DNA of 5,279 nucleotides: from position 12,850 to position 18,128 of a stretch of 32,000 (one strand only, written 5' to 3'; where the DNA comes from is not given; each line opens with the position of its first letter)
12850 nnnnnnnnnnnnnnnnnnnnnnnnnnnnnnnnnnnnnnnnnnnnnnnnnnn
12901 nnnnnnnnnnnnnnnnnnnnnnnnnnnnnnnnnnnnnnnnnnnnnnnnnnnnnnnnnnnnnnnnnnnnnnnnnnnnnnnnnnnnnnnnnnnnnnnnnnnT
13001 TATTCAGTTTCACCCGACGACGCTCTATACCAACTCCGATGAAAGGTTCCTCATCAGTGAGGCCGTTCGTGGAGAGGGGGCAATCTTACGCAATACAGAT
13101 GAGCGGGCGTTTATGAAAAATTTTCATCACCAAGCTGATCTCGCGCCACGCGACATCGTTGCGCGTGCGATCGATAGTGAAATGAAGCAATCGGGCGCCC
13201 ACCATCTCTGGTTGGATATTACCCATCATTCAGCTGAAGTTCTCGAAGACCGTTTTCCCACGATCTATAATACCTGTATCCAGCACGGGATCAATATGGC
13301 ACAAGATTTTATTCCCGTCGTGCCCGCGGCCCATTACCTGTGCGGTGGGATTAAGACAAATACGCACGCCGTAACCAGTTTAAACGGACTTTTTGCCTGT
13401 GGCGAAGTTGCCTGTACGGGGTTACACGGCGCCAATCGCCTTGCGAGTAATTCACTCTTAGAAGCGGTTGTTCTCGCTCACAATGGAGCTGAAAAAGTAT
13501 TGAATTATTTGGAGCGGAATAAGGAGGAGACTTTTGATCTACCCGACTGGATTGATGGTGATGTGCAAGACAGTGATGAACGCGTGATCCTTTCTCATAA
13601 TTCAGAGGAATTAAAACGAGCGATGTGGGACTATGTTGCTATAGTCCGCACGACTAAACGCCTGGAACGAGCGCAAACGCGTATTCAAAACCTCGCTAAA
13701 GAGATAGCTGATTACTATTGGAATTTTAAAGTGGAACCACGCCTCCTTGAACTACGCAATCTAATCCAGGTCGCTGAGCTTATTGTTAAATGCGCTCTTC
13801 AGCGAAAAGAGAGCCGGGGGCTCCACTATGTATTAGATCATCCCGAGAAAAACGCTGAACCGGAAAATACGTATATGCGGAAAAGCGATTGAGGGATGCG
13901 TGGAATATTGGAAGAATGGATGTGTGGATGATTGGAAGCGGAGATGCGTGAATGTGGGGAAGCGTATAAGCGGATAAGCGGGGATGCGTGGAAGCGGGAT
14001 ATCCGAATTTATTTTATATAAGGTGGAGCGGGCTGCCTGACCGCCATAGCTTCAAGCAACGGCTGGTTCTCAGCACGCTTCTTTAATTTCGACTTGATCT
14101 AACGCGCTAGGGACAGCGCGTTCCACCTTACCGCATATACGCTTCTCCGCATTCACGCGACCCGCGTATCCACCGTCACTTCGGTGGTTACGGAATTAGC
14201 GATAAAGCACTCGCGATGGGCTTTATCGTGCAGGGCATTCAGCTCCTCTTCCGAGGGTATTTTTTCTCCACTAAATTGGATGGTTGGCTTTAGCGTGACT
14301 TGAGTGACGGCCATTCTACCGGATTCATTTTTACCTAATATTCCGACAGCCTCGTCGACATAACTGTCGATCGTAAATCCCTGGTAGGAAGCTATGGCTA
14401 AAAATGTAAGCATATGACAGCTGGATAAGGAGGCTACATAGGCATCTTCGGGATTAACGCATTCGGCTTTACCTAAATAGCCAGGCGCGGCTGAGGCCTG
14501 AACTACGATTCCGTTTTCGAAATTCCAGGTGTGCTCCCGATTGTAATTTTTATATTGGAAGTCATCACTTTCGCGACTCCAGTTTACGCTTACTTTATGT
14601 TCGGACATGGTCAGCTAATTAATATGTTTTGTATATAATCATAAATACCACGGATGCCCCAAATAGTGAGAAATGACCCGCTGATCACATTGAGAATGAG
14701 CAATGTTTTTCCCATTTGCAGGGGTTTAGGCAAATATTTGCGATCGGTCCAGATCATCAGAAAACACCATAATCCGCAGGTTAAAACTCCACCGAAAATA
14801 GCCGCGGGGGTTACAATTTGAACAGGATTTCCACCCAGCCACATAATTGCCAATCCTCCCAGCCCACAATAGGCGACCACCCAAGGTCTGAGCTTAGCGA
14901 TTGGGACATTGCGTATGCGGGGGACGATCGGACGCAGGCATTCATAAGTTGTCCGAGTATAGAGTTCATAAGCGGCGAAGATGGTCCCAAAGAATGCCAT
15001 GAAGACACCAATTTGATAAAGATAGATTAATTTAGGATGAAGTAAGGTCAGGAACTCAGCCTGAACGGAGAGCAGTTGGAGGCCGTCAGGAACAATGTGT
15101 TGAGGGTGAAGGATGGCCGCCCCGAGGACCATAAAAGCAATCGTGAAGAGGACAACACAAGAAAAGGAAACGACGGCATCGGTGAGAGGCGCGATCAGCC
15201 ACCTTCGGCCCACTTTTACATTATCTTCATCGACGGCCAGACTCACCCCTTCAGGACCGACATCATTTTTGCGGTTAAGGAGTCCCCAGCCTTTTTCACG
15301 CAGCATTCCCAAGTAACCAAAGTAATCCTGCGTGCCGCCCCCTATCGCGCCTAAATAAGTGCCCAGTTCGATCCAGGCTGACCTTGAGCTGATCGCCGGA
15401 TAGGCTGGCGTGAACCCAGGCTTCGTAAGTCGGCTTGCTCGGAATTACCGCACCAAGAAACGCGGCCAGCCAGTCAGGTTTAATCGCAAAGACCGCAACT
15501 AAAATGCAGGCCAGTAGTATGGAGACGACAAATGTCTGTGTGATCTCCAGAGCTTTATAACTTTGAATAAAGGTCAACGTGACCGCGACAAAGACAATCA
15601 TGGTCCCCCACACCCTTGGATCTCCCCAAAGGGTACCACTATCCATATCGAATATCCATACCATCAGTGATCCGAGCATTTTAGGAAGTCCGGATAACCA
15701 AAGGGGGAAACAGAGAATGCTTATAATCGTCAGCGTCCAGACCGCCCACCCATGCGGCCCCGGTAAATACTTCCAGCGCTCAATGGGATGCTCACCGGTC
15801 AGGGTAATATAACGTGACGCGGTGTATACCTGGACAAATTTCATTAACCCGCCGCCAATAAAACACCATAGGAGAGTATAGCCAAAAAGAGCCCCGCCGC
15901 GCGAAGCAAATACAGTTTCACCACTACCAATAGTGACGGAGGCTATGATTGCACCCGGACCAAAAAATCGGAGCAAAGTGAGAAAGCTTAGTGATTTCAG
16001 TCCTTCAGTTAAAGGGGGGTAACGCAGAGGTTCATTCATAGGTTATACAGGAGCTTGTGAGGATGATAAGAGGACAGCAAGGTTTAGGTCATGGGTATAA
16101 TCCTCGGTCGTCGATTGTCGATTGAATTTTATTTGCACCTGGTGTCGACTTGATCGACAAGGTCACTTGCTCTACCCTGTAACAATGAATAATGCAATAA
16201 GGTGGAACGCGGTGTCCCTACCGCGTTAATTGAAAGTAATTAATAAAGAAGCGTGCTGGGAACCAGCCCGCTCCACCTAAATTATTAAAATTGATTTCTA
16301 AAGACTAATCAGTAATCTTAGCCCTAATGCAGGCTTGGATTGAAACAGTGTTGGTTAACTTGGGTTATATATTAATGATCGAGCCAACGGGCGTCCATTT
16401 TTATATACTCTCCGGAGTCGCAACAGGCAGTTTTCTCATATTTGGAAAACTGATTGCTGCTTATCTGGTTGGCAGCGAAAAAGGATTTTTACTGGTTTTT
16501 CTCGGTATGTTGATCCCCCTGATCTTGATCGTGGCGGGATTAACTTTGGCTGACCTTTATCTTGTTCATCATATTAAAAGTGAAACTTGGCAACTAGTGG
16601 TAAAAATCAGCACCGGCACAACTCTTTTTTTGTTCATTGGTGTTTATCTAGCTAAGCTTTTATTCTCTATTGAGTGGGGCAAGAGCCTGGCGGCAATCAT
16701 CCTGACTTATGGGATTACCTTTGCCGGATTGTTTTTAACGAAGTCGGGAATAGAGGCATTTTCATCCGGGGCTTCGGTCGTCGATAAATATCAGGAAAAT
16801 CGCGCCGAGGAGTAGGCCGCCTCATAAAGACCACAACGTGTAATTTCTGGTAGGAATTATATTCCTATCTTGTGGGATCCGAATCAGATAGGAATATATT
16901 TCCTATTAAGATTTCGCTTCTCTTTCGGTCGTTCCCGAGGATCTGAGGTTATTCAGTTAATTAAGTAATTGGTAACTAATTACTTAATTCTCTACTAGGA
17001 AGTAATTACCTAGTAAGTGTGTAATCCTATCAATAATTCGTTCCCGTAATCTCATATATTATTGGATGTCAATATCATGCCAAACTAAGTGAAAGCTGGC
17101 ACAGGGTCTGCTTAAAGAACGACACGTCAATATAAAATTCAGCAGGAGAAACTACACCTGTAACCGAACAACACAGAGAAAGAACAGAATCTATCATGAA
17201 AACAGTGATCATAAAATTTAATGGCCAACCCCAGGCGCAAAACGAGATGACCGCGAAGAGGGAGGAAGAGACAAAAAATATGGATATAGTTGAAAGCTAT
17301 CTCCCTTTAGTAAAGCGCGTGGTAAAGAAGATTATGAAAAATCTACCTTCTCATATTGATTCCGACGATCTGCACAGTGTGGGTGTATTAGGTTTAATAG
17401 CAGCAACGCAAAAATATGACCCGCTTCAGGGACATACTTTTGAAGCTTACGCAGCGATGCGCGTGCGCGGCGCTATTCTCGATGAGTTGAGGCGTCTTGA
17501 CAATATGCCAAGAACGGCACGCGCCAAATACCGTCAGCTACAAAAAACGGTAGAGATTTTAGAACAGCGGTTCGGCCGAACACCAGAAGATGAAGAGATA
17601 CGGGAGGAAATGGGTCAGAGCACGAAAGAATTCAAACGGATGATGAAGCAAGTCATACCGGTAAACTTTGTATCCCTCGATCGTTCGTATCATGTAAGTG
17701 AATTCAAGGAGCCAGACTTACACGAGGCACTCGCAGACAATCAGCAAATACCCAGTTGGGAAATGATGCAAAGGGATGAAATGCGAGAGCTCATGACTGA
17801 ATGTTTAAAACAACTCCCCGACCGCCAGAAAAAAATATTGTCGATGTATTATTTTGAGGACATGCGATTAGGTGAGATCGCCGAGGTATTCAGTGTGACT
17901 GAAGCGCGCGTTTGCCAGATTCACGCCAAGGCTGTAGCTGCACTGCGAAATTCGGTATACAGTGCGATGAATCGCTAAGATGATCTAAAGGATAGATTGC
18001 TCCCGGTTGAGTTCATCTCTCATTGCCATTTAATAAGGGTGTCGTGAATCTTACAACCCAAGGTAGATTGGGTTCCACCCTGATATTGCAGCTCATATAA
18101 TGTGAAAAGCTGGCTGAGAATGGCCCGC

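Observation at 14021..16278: Two inverted copies of an 80-110-bp TIR element bracket the OsmC/Nramp segment; an internal hairpin shows a compensatory base-pair change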

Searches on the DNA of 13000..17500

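Call 7: search_rna_families(source=window, start=13000, end=17500, threshold=evalue, max_evalue=1)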
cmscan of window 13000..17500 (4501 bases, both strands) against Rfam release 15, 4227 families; matches with E-value up to 1: 1.
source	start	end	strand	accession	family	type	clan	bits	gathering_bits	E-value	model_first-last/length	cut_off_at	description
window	16237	16325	-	RF00558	L20_leader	Cis-reg; leader;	-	21.1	58.7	0.85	1-127/127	no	Ribosomal protein L20 leader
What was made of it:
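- On Any curated RNA family (Rfam 15): There is no match at E up to 1 apart from one chance-level hit to the L20 leader (21 bits against a gathering score of 58.7) (call 7).
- No Rfam family matches (call 7).
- Tried and rejected: A scan of 13000-17500 at E up to 1 found nothing relevant (call 7).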

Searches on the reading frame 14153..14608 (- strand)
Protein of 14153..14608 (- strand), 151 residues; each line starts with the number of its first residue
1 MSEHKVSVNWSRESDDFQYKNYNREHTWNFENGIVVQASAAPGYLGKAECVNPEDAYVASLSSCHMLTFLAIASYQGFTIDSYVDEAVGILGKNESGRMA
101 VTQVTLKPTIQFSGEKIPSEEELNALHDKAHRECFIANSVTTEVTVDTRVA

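Call 9: search_protein_families(library=pfam, proteins=[window:14153-14608:-])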
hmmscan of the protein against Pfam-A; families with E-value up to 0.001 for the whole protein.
window:14153-14608:- (151 aa): 1 family
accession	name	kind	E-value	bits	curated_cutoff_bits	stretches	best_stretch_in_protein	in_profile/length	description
PF02566.24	OsmC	-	9.6e-16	58.5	27.5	1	46-148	1-99/100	OsmC-like protein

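Call 11: find_encoding_contigs(protein=window:14153-14608:-, flank=10000, max_places=10)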
Protein window:14153-14608:- (151 aa): 3 contigs read that carry it; 1 place shown.
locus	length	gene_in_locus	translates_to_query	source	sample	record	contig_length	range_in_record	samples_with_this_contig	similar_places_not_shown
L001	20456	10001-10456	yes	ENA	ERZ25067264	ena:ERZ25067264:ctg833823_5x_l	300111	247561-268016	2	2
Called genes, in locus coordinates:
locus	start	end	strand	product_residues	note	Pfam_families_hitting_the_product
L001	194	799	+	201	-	PF05198:IF3_N, PF00707:IF3_C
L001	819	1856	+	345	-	PF07833:Cu_amine_oxidN1 (faint), PF01520:Amidase_3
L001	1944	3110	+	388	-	-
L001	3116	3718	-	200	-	PF00574:CLP_protease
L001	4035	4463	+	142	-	PF00903:Glyoxalase, PF22677:Ble-like_N (weak)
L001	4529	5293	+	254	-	PF00392:GntR, PF08220:HTH_DeoR, PF25213:HVO_A0261_N (faint), PF00455:DeoRC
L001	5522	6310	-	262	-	PF06342:DUF1057 (weak), PF00561:Abhydrolase_1, PF12146:Hydrolase_4, PF12697:Abhydrolase_6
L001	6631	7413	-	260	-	PF04542:Sigma70_r2, PF04539:Sigma70_r3 (weak), PF04297:UPF0122 (weak), PF04545:Sigma70_r4, PF08281:Sigma70_r4_2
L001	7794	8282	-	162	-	-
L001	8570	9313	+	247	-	PF01566:Nramp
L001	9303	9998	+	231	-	-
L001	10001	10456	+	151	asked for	PF02566:OsmC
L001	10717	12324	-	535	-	PF00890:FAD_binding_2, PF01266:DAO (weak), PF03486:HI0933_like (faint), PF07992:Pyr_redox_2 (faint), PF02910:Succ_DH_flav_C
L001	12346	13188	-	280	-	PF02569:Pantoate_ligase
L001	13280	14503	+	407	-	PF00155:Aminotran_1_2, PF04864:Alliinase_C (faint)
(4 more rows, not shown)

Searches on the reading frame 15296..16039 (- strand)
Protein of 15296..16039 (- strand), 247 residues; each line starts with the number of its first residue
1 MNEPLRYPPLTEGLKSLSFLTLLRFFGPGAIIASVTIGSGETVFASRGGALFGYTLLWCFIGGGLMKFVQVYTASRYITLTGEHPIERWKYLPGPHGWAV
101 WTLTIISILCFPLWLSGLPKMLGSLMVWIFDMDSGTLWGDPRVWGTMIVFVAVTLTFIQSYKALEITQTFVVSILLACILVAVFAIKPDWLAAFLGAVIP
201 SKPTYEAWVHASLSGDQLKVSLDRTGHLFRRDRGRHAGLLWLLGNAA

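Call 9: search_protein_families(library=pfam, proteins=[window:15296-16039:-])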
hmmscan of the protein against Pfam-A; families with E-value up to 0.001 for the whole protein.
window:15296-16039:- (247 aa): 1 family
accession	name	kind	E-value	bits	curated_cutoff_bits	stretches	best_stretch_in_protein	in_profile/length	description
PF01566.24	Nramp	-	1.5e-08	34.6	29.8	1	46-204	5-156/357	Natural resistance-associated macrophage protein-like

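Call 29: find_encoding_contigs(protein=window:15296-16039:-, flank=10000, max_places=10)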
Protein window:15296-16039:- (247 aa): 4 contigs read that carry it; 2 places shown.
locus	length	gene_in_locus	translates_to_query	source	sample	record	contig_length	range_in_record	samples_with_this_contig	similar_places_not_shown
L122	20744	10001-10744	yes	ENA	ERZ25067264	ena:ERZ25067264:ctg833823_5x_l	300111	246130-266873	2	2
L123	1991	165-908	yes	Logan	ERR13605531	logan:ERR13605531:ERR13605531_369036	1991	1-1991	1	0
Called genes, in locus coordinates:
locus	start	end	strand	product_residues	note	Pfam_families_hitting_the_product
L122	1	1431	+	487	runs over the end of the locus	PF02397:Bac_transf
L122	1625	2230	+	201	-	PF05198:IF3_N, PF00707:IF3_C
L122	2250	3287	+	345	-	PF07833:Cu_amine_oxidN1 (faint), PF01520:Amidase_3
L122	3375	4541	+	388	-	-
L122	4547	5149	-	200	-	PF00574:CLP_protease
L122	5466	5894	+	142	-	PF00903:Glyoxalase, PF22677:Ble-like_N (weak)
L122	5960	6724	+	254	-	PF00392:GntR, PF08220:HTH_DeoR, PF25213:HVO_A0261_N (faint), PF00455:DeoRC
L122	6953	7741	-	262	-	PF06342:DUF1057 (weak), PF00561:Abhydrolase_1, PF12146:Hydrolase_4, PF12697:Abhydrolase_6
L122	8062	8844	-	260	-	PF04542:Sigma70_r2, PF04539:Sigma70_r3 (weak), PF04297:UPF0122 (weak), PF04545:Sigma70_r4, PF08281:Sigma70_r4_2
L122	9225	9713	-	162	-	-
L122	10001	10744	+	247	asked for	PF01566:Nramp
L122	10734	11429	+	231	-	-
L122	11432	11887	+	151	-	PF02566:OsmC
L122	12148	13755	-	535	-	PF00890:FAD_binding_2, PF01266:DAO (weak), PF03486:HI0933_like (faint), PF07992:Pyr_redox_2 (faint), PF02910:Succ_DH_flav_C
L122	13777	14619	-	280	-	PF02569:Pantoate_ligase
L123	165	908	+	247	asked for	PF01566:Nramp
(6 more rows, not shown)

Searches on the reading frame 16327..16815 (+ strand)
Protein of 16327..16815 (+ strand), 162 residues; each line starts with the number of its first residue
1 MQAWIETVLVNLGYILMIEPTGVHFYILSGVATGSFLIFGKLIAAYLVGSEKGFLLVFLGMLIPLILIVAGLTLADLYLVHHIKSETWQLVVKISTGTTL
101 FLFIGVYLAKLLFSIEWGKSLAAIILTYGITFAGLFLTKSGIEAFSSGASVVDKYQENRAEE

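Call 9: search_protein_families(library=pfam, proteins=[window:16327-16815:+])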
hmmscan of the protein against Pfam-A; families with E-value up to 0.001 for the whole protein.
window:16327-16815:+ (162 aa): 0 families

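Call 12: find_encoding_contigs(protein=window:16327-16815:+, flank=10000, max_places=10)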
Protein window:16327-16815:+ (162 aa): 4 contigs read that carry it; 2 places shown.
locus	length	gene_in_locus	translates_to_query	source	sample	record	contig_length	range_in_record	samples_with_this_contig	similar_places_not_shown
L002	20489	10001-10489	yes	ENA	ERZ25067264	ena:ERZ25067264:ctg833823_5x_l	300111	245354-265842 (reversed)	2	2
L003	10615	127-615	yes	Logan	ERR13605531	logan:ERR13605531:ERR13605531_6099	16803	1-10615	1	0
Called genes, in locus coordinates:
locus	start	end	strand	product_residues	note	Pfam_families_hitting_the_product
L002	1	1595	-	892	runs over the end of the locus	PF03176:MMPL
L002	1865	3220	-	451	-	PF00202:Aminotran_3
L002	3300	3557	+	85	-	-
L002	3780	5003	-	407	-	PF00155:Aminotran_1_2, PF04864:Alliinase_C (faint)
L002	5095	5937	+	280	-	PF02569:Pantoate_ligase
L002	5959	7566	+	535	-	PF00890:FAD_binding_2, PF01266:DAO (weak), PF03486:HI0933_like (faint), PF07992:Pyr_redox_2 (faint), PF02910:Succ_DH_flav_C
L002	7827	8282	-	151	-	PF02566:OsmC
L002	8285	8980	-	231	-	-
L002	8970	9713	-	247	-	PF01566:Nramp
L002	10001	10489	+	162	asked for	-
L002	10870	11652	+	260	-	PF04542:Sigma70_r2, PF04539:Sigma70_r3 (weak), PF04297:UPF0122 (weak), PF04545:Sigma70_r4, PF08281:Sigma70_r4_2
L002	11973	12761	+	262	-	PF06342:DUF1057 (weak), PF00561:Abhydrolase_1, PF12146:Hydrolase_4, PF12697:Abhydrolase_6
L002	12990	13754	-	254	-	PF00392:GntR, PF08220:HTH_DeoR, PF25213:HVO_A0261_N (faint), PF00455:DeoRC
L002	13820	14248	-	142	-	PF00903:Glyoxalase, PF22677:Ble-like_N (weak)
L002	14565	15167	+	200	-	PF00574:CLP_protease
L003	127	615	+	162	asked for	-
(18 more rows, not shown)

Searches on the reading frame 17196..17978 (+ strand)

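Call 9: search_protein_families(library=pfam, proteins=[window:17196-17978:+])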
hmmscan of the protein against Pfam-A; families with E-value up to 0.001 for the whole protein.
window:17196-17978:+ (260 aa): 5 families
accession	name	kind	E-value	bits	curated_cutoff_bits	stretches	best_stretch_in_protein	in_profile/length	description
PF04545.22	Sigma70_r4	-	5.5e-16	58.3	24.1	1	203-252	1-50/50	Sigma-70, region 4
PF04542.20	Sigma70_r2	-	5.4e-15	55.4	24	1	31-102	1-69/71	Sigma-70 region 2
PF08281.18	Sigma70_r4_2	-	1.6e-09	37.7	25.7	1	198-239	2-43/54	Sigma-70, region 4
PF04297.20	UPF0122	-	2.7e-06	28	22.7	1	192-243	3-54/101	Putative helix-turn-helix protein, YlxM / p13 like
PF04539.22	Sigma70_r3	-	5.2e-06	26.9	25.3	1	113-162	4-53/78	Sigma-70 region 3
